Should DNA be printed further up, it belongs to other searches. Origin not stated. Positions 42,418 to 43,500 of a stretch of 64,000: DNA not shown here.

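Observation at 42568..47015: AT-rich two-gene module: AbiC-like 2-TM protein translationally coupled to a giant membrane-anchored LRR protein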

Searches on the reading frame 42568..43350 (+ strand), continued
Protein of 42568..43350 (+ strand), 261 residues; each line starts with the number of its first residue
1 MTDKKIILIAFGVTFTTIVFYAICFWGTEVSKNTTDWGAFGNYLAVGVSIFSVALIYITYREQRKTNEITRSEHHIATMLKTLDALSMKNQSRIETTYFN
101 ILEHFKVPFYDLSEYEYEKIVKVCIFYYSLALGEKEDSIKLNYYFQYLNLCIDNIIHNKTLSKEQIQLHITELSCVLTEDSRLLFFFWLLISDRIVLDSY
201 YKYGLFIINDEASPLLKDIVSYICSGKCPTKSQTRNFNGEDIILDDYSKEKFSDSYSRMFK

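Call 30: search_protein_families(library=pfam, alignment_id=A2, max_evalue=0.01)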
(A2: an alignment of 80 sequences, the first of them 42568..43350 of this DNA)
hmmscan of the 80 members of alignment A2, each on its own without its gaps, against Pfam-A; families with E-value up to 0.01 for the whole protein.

A. member 1, window:42568-43350:+ (261 aa): 0 families

B. families by the number of members that match (of 80 scanned): 27 families (the first 25 are shown)
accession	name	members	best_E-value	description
PF16872.10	putAbiC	27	1.5e-21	Putative phage abortive infection protein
PF10960.13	Holin_BhlA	2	3.3e-05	BhlA holin family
PF13858.11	DUF4199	2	0.0027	Protein of unknown function (DUF4199)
PF13207.12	AAA_17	1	8.9e-13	AAA domain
PF25350.1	PH_PRMT_N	1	2.7e-10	Protein arginine methyltransferase N-terminal PH domain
PF20775.2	Tag1_N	1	1.3e-08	Tag1 N-terminal domain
PF13238.12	AAA_18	1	1.6e-05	AAA domain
PF23665.1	CDCP1_CUB_6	1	1.8e-05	CDCP1 CUB domain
PF03703.20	bPH_2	1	0.0001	Bacterial PH domain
PF19574.5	LolA_3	1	0.00036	Outer membrane lipoprotein carrier protein LolA-like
PF02109.21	DAD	1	0.00084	DAD family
PF09412.15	XendoU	1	0.0018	Endoribonuclease XendoU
PF18165.6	pP_pnuc_1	1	0.002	Predicted pPIWI-associating nuclease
PF11310.13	DUF3113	1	0.0022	Protein of unknown function (DUF3113)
PF09545.15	RE_AccI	1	0.0022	AccI restriction endonuclease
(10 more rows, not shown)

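Call 31: search_protein_families(library=pfam, proteins=[P0104, P0113, P0129, P0145, P0168, P0175, P0189, P0193, P0211, P0220], max_evalue=0.1)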
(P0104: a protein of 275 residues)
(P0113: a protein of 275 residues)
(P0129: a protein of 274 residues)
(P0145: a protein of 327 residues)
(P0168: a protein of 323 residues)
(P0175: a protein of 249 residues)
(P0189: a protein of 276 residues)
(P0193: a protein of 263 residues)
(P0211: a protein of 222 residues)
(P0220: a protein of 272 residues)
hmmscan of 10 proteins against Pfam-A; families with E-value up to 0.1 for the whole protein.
P0104 (275 aa): 1 family
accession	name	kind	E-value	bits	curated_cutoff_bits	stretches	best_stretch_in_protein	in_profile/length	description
PF21550.3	MTIP_N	-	0.075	13.8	27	0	134-157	48-71/71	Myosin A tail domain interacting protein, N-terminal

P0113 (275 aa): 2 families
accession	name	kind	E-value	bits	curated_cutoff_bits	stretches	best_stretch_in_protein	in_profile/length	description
PF04133.19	Vps55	-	0.04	14.2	24.6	1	20-75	28-88/120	Vacuolar protein sorting 55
PF07907.16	YibE_F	-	0.069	13.1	27.2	1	13-80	41-106/241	YibE/F-like protein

P0129 (274 aa): 2 families
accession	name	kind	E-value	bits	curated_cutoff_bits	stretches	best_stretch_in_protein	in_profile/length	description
PF16872.10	putAbiC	-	2.6e-16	60.3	22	1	133-208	2-77/80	Putative phage abortive infection protein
PF00660.22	SRP1_TIP1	-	0.054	14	25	0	114-155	16-56/99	Seripauperin and TIP1 family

P0145 (327 aa): 2 families
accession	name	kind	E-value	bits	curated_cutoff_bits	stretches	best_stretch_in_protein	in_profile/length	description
PF00335.26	Tetraspanin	-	0.013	15.6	32.1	0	4-85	74-120/225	Tetraspanin family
PF03729.18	DUF308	-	0.074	13.8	25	0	47-78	26-57/73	Short repeat of unknown function (DUF308)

P0168 (323 aa): 5 families
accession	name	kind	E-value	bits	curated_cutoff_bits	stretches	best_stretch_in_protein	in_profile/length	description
PF11310.13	DUF3113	-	0.0022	18.3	25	0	136-155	5-24/60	Protein of unknown function (DUF3113)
PF13858.11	DUF4199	-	0.0027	18.6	32.3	1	21-74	3-57/165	Protein of unknown function (DUF4199)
PF02687.27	FtsX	-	0.0054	17.2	25.5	1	11-67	55-114/120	FtsX-like permease C-terminal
PF10960.13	Holin_BhlA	-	0.028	14.8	22.6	1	52-74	13-35/70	BhlA holin family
PF03729.18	DUF308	-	0.064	13.9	25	0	49-79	27-57/73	Short repeat of unknown function (DUF308)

P0175 (249 aa): 2 families
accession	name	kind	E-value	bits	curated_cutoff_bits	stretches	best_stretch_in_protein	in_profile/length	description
PF22099.1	MRS2-like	-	0.065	12.9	27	1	156-222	16-83/241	Magnesium transporter MRS2-like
PF04306.18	DUF456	-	0.085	13.6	29.4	0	16-72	27-84/139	Protein of unknown function (DUF456)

P0189 (276 aa): 2 families
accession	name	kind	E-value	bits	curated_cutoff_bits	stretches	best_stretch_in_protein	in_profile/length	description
PF16872.10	putAbiC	-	9.9e-07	29.6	22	1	179-255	2-76/80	Putative phage abortive infection protein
PF20479.3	TMEM128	-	0.087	13.8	23.9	0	13-89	3-74/124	TMEM128 protein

P0193 (263 aa): 1 family
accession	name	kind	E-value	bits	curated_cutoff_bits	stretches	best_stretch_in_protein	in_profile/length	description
PF04306.18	DUF456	-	0.035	14.8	29.4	1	7-64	31-88/139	Protein of unknown function (DUF456)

P0211 (222 aa): 0 families

P0220 (272 aa): 0 families

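Call 37: find_related_loci(query=A1, collection=metagenome_contigs, flank=8000)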
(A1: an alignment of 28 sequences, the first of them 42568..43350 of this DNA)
Query A1 (261 aa) in metagenome_contigs; peptide patterns used: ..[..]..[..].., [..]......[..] (x = any residue, [..] = any of these).
181 stretches matched a pattern; 47 encode a relative of the query (tblastn E <= 1e-3); 47 distinct loci.
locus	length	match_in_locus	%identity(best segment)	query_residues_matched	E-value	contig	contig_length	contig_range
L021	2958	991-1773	89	1-261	2e-164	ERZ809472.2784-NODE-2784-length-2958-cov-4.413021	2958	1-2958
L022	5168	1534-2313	89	1-261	1e-156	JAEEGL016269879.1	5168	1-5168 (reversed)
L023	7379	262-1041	89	1-261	9e-155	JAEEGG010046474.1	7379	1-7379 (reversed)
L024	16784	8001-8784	95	1-261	1e-140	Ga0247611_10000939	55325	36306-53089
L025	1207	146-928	71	1-261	2e-131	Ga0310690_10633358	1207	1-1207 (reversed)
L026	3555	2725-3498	57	1-259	2e-96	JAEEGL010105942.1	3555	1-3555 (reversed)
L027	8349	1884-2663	52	1-260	2e-90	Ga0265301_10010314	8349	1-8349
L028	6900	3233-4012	51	1-260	5e-90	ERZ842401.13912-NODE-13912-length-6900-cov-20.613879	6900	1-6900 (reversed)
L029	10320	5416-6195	51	1-260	9e-90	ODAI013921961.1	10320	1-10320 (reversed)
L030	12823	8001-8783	50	1-261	2e-87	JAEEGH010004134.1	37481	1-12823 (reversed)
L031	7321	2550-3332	50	1-261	2e-87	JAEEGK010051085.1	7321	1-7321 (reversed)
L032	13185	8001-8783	50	1-261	2e-87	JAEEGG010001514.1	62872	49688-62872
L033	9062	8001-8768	49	1-259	6e-85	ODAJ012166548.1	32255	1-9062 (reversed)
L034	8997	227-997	49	1-259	8e-85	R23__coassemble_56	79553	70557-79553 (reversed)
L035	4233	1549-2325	51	1-260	3e-84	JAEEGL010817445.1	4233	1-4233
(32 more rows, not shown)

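Call 38: search_protein_families(library=padloc, alignment_id=A3, max_evalue=0.01)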
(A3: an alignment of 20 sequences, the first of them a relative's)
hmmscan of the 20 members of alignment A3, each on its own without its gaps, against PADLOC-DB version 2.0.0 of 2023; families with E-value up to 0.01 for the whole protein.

A. member 1, P0129 (274 aa): 4 families
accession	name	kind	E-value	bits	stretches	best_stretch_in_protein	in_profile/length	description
PDLC02343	AbiC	-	0.00086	16.9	1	106-187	151-234/306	AbiC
PDLC01485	Csx21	-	0.0018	16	1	112-152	21-61/201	CAS-III-A; associated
PDLC01516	Csx21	-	0.0062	14.3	1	112-170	19-75/201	"CAS-III-A,CAS-III-D; associated"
PDLC01083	Csx21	-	0.0068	14.8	0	113-146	20-50/100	Unknown function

B. families by the number of members that match (of 20 scanned): 7 families
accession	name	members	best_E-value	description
PDLC02351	AbiP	9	8.4e-11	AbiP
PDLC02343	AbiC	8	3.3e-07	AbiC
PDLC02119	Csn2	1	0.00055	-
PDLC01485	Csx21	1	0.0018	CAS-III-A; associated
PDLC03901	NsnC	1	0.0038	-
PDLC01516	Csx21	1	0.0062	"CAS-III-A,CAS-III-D; associated"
PDLC01083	Csx21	1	0.0068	Unknown function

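Call 43: find_related_loci(query=A1, collection=viral_contigs, flank=8000)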
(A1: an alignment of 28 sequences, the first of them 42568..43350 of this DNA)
Query A1 (261 aa) in viral_contigs; peptide patterns used: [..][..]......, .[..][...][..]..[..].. (x = any residue, [..] = any of these).
12 stretches matched a pattern; 1 encode a relative of the query (tblastn E <= 1e-3); 1 distinct loci.
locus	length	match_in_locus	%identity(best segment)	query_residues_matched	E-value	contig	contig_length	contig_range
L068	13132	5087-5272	37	7-63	2e-7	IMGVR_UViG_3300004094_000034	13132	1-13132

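Call 44: search_dna_similar(query=window:42568-43350:+, collection=phages, mode=protein, max_evalue=0.001)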
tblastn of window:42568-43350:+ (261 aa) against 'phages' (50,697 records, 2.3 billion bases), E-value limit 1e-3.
No match.

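Call 53: find_encoding_contigs(protein=P0001, flank=10000, max_places=4)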
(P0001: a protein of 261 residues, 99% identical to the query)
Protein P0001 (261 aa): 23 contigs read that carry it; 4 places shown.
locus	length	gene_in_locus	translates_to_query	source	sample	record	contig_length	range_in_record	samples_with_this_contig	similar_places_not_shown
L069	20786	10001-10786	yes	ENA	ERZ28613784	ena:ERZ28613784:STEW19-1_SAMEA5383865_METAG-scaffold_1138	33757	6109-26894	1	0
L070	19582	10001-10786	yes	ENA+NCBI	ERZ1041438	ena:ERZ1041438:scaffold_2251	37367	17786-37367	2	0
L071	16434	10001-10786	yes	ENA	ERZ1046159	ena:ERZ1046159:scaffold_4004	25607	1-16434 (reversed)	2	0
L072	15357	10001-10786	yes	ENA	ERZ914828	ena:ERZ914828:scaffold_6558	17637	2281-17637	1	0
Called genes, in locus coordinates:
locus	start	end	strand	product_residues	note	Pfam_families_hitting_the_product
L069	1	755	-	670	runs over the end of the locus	PF01751:Toprim, PF01131:Topoisom_bac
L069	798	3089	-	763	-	PF00999:Na_H_Exchanger, PF02080:TrkA_C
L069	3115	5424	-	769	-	PF00999:Na_H_Exchanger, PF02080:TrkA_C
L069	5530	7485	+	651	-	-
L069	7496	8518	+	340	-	PF08902:DUF1848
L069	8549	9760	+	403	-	PF17761:DUF1016_N, PF06250:YhcG_C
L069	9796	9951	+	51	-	-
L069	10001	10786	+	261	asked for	-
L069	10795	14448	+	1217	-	PF13306:LRR_5, PF13855:LRR_8 (faint), PF23952:LRR_EndoS (faint), PF13306:LRR_5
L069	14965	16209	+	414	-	-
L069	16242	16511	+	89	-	PF00312:Ribosomal_S15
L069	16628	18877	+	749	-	PF01138:RNase_PH, PF03725:RNase_PH_C, PF03726:PNPase (weak), PF01138:RNase_PH, PF00013:KH_1, PF00575:S1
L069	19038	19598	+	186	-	-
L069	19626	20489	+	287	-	PF00140:Sigma70_r1_2, PF04542:Sigma70_r2, PF04539:Sigma70_r3, PF04545:Sigma70_r4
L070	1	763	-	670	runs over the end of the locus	PF01751:Toprim, PF01131:Topoisom_bac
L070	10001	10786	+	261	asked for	-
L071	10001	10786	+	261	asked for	-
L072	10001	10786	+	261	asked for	-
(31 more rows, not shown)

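Call 54: find_encoding_contigs(protein=P0038, flank=10000, max_places=4)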
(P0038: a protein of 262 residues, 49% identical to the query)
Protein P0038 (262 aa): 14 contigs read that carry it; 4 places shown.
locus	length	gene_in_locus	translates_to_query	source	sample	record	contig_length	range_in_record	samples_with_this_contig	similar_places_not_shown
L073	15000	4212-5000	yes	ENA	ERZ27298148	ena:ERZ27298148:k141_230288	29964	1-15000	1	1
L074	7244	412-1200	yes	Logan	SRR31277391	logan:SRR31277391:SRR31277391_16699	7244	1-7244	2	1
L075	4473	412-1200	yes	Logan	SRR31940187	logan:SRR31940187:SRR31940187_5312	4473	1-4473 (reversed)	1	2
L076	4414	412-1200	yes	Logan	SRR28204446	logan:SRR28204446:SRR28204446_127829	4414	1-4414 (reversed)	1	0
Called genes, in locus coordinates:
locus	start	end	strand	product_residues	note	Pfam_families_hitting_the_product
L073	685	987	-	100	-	PF14131:DUF4298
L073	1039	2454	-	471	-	PF00328:His_Phos_2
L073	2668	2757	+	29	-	-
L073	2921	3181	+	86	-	-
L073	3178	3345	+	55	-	-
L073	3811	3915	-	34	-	-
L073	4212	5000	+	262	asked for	-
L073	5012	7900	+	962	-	PF13306:LRR_5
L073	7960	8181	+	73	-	-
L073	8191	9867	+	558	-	PF04326:SLFN_AlbA_2, PF13749:HATPase_c_4 (faint)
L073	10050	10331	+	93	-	PF13560:HTH_31, PF12844:HTH_19 (weak), PF01381:HTH_3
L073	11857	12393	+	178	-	PF16702:DUF5063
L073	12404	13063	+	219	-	PF01612:DNA_pol_A_exo1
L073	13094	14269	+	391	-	PF17785:PUA_3, PF10672:Methyltrans_SAM, PF02475:TRM5-TYW2_MTfase (weak), PF05175:MTS (weak), PF03602:Cons_hypoth95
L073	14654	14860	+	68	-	-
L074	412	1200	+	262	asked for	-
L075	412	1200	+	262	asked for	-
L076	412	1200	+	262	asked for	-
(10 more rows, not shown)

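Call 55: find_encoding_contigs(protein=P0066, flank=10000, max_places=3)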
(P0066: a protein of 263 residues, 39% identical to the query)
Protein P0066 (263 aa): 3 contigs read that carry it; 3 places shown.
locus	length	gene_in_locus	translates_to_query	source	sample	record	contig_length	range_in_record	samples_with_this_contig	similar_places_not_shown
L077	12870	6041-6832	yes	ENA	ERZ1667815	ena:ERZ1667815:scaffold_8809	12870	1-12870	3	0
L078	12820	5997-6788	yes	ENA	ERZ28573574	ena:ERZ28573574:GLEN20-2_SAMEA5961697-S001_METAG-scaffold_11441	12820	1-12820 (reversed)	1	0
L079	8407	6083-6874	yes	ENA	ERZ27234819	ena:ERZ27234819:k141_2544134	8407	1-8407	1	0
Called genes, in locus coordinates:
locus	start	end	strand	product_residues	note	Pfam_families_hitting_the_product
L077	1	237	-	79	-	?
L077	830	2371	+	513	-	PF13620:CarboxypepD_reg (faint), PF13715:CarbopepD_reg_2 (faint), PF20608:Phage_tube_C (faint), PF08308:PEGA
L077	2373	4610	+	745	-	PF13004:BACON, PF19190:BACON_2, PF13004:BACON, PF19190:BACON_2, PF13004:BACON, PF19190:BACON_2, PF13004:BACON, PF13004:BACON, +1 more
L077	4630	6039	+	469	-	PF03781:FGE-sulfatase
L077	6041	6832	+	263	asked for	-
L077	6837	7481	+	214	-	-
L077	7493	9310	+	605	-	-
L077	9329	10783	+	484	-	-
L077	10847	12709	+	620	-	-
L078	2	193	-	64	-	?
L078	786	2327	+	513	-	PF13715:CarbopepD_reg_2 (faint), PF13620:CarboxypepD_reg (faint), PF20608:Phage_tube_C (faint), PF08308:PEGA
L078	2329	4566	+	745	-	PF13004:BACON, PF19190:BACON_2, PF13004:BACON, PF19190:BACON_2, PF13004:BACON, PF19190:BACON_2, PF13004:BACON, PF13004:BACON, +1 more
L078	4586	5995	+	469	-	PF03781:FGE-sulfatase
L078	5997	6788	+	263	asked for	-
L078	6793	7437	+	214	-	-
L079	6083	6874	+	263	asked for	-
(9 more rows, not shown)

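Call 57: predict_structure(alignment_id=A1)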
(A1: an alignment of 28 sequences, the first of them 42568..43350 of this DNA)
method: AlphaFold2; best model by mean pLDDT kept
length: 261 residues; sequences in the alignment: 28
mean_pLDDT: 78.4   pTM: 0.66
mean pLDDT of the five models: 78.4, 76.5, 76.4, 73.5, 68.8
residues with pLDDT >= 90: 25; 70-90: 185; 50-70: 38; < 50: 13
segments of 3 or more residues with pLDDT < 50: 234-246
pLDDT, mean of each block of 10 residues (from residue 1): 78 81 69 59 75 82 81 86 89 88 73 79 84 77 92 88 86 86 92 86 81 81 82 47 46 70 60
secondary structure, 60 per line:
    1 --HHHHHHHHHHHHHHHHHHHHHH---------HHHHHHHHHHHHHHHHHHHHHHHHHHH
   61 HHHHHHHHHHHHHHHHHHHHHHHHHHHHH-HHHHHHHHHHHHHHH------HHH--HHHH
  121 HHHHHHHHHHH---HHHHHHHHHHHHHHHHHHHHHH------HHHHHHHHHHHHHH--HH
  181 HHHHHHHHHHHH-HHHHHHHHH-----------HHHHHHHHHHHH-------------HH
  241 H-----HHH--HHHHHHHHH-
elements in order: H3-24 H34-89 H91-105 H117-131 H135-156 H163-176 H179-192 H194-202 H214-225 H252-260

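Call 59: search_solved_structures(query=A1, max_evalue=1)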
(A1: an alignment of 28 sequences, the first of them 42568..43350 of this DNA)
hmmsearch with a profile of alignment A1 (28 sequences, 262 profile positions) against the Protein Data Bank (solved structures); distinct sequences matched with E-value up to 1: 3.
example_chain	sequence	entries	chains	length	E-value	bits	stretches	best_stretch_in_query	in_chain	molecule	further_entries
7tbi_M1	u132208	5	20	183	0.42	13.1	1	59-126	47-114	Nsp1 | NUP62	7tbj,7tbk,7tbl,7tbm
8jfk_C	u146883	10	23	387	0.47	13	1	180-250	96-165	Phosphorylase b kinase gamma catalytic chain, skeletal muscle/heart isoform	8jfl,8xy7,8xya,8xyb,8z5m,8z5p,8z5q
5cws_C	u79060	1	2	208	0.58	12.7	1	59-126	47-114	Nucleoporin NSP1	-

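Call 60: search_solved_structures(query=L009:10955-14335:+, max_evalue=0.1)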
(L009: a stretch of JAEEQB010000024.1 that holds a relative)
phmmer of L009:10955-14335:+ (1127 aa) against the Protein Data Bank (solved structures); distinct sequences matched with E-value up to 0.1: 0.
